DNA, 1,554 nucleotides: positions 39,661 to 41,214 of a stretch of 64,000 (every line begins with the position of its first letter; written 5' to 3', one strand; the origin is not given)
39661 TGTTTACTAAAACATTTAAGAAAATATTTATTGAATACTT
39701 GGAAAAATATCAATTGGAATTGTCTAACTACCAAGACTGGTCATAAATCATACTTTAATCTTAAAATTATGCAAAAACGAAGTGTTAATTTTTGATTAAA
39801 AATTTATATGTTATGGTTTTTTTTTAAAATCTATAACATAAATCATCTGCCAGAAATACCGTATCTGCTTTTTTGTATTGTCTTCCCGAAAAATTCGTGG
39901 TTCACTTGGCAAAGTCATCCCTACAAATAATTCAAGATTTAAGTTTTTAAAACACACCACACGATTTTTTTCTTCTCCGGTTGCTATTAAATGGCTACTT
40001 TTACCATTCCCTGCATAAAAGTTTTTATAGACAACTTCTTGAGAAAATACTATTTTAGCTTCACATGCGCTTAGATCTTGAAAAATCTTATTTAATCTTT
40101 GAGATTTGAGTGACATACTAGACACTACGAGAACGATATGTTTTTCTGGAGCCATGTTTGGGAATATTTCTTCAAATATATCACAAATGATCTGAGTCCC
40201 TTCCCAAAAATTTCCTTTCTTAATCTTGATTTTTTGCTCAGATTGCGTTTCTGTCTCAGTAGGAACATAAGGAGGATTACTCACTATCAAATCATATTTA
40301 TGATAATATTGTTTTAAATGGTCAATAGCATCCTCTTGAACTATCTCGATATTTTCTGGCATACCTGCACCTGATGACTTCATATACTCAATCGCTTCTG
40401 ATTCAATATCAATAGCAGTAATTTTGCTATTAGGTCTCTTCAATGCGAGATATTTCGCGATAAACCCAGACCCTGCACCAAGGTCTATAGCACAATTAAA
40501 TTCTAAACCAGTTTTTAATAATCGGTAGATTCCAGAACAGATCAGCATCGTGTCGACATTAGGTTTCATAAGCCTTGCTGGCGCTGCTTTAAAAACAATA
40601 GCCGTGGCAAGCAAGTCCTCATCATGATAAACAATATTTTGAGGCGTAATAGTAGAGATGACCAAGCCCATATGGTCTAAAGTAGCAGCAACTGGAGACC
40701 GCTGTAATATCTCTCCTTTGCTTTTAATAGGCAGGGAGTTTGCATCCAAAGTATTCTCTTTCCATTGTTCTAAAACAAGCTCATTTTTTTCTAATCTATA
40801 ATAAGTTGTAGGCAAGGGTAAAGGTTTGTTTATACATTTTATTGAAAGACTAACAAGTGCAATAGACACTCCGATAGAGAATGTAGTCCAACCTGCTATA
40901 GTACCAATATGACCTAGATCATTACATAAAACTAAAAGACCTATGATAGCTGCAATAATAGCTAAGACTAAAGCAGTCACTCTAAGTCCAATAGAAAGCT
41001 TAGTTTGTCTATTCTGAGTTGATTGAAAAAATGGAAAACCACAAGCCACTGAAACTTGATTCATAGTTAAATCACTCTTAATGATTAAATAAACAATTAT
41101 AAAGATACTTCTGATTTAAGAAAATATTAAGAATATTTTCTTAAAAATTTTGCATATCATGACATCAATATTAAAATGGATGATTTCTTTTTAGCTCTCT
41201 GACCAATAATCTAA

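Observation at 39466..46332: Accessory island of Inc-like genes wedged into a conserved housekeeping backbone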

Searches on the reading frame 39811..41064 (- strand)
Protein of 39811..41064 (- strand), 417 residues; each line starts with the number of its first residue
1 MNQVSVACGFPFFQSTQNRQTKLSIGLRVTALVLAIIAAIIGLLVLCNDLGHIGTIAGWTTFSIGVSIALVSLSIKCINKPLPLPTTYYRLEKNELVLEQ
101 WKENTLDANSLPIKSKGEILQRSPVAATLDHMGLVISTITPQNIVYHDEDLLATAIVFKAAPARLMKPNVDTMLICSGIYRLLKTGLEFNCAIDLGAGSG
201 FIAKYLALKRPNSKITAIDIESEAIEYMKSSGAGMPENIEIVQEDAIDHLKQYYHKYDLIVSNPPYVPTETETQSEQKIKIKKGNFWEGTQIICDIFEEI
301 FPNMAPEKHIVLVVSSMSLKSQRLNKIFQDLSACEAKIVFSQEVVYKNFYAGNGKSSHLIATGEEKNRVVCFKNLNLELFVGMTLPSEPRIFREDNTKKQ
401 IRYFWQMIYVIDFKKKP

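Call 5: search_protein_families(library=pfam, proteins=[window:39811-41064:-], max_evalue=0.01)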
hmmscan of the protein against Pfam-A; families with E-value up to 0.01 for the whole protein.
window:39811-41064:- (417 aa): 11 families
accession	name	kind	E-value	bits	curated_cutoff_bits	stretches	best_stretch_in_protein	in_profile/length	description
PF05175.20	MTS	-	4.3e-13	49.7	23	1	190-271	33-113/170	Methyltransferase small domain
PF13847.12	Methyltransf_31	-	2.5e-11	43.9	27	1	193-312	8-109/145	Methyltransferase domain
PF13649.12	Methyltransf_25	-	3.4e-09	37.7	27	1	193-263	2-71/97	Methyltransferase domain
PF08242.18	Methyltransf_12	-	5.3e-08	33.9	30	1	193-263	1-72/98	Methyltransferase domain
PF08241.18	Methyltransf_11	-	2.9e-06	28.3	21.2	1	194-263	2-67/95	Methyltransferase domain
PF07669.17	Eco57I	-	1.3e-05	25.8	25.3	1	241-325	58-147/171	Eco57I restriction-modification methylase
PF02390.23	Methyltransf_4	-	4.2e-05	23.5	24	1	192-256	5-70/173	Putative methyltransferase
PF03602.21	Cons_hypoth95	-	6.3e-05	23.1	24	1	178-271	31-128/182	Conserved hypothetical protein 95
PF02527.21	GidB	-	0.00016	21.5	27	1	192-262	52-121/184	rRNA small subunit methyltransferase G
PF01170.24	UPF0020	-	0.0018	18.5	22.3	1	209-272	73-137/197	RMKL-like, methyltransferase domain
PF13489.12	Methyltransf_23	-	0.0086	16.3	27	0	175-263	9-88/164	Methyltransferase domain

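Call 7: list_cluster_members(proteins=[window:39811-41064:-, window:44518-45438:-, window:45479-45745:-, window:42877-43713:-, window:41904-42146:+, window:38665-39465:-, window:46281-47528:-, window:33567-36935:-])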
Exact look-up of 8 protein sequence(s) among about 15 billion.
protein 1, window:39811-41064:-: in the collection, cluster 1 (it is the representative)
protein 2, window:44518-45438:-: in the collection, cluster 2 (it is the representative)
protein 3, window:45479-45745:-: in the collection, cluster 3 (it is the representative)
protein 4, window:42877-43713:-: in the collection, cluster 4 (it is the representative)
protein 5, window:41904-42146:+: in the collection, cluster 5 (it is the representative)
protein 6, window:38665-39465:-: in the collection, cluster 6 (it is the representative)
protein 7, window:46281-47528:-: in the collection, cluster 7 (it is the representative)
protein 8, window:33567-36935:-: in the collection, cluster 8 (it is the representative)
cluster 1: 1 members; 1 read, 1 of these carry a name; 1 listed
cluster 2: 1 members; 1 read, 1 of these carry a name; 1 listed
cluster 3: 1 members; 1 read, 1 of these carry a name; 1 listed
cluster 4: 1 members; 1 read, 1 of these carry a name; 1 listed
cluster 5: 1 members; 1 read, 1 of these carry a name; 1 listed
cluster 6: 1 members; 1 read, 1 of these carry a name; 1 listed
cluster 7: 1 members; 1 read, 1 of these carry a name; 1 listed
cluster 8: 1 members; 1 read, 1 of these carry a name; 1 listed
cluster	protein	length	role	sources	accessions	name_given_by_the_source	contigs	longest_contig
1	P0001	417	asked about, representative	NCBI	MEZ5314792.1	MAG: methyltransferase [Chlamydiales bacterium]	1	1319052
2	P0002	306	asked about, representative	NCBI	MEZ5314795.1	MAG: hypothetical protein R3E91_01075 [Chlamydiales bacterium]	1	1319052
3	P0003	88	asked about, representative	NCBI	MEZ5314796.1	MAG: hypothetical protein R3E91_01080 [Chlamydiales bacterium]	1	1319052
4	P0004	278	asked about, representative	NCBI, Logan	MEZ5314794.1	MAG: hypothetical protein R3E91_01065 [Chlamydiales bacterium]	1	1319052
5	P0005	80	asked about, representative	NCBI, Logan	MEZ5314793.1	MAG: hypothetical protein R3E91_01060 [Chlamydiales bacterium]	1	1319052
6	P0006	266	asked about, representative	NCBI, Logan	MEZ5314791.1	MAG: alpha/beta hydrolase [Chlamydiales bacterium]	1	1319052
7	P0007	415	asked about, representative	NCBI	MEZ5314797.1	MAG: 3-deoxy-D-manno-octulosonic acid transferase [Chlamydiales bacterium]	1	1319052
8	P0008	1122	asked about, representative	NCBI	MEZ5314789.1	MAG: hypothetical protein R3E91_01040 [Chlamydiales bacterium]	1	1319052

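Call 9: find_homologous_proteins(query=P0002, max_evalue=0.001)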
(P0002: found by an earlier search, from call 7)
Query P0002 (306 aa): 8 proteins with E <= 0.001 among 823 candidates.
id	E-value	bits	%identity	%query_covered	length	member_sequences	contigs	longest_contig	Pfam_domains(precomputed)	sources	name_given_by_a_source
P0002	2.0e-206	702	100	100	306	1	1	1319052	-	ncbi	ncbi:MAG: hypothetical protein R3E91_01075 [Chlamydiales bacterium]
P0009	1.6e-116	407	65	96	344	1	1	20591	-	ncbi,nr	ncbi:MAG: hypothetical protein JJU12_05355 [Chlamydiales bacterium]|nr:hypothetical protein [Chlamyd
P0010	7.1e-106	372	58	96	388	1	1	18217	-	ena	-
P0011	2.0e-104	367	59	91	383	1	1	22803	-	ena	-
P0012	8.0e-89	316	64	74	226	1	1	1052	-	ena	-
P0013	2.3e-85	305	51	97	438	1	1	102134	-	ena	-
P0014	3.3e-76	275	54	76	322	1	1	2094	-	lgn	-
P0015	8.6e-40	155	43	65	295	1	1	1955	-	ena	-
